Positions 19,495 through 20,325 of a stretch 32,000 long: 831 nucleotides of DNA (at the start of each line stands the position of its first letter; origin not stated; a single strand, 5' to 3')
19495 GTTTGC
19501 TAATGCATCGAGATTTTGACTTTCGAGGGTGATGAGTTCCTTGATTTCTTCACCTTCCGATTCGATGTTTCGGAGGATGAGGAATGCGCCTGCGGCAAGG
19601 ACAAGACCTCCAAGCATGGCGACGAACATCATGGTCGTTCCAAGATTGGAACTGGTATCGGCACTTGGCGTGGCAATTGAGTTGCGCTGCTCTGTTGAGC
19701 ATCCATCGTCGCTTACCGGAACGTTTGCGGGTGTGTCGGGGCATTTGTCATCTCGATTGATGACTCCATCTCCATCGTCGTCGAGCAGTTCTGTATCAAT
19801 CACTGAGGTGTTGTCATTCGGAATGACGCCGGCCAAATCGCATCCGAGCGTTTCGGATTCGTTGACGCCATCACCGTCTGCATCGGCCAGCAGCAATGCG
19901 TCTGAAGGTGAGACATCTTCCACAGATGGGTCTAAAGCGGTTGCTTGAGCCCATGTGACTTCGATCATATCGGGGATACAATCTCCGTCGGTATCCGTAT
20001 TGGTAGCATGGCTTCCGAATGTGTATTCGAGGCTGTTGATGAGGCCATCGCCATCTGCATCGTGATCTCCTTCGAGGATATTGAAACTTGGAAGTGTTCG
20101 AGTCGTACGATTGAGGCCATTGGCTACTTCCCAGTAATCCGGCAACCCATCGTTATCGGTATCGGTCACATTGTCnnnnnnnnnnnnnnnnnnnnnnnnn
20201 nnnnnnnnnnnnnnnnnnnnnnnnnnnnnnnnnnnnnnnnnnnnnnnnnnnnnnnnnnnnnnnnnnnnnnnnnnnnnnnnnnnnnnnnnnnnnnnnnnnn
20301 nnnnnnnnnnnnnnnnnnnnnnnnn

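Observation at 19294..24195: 1633-aa surface-anchored protein combining six lamin-tail domains with a dual-HKD PLD-fold catalytic domain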

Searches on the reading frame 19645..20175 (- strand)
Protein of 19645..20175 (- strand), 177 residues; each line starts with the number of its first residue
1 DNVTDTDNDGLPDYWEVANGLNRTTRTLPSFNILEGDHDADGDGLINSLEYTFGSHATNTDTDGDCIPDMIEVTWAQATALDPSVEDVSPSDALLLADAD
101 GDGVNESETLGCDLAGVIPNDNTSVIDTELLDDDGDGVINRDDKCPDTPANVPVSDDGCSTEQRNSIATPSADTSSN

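Call 91: search_protein_families(library=pfam, proteins=[window:19645-20175:-], max_evalue=10)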
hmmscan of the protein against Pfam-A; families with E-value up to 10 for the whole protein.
seq(177 aa): 5 families
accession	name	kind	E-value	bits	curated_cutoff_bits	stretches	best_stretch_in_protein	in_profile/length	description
PF18884.5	TSP3_bac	-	2.9e-05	24.3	25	1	5-20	1-16/22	Bacterial TSP3 repeat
PF02412.23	TSP_3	-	0.00075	19.6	25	2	132-149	15-32/36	Thrombospondin type 3 repeat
PF03495.19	Binary_toxB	-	0.035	14.7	25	2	5-18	2-15/78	Clostridial binary toxin B/anthrax toxin PA Ca-binding domain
PF13405.12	EF-hand_6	-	0.37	11.1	25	1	130-143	8-21/30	EF-hand domain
PF00404.24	Dockerin_1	-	3.8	8.2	22.9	1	13-51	14-49/57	Dockerin type I domain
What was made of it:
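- Checked: Profile support for TSP3 is only near threshold (24.3 bits against a cutoff of 25, call 91).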
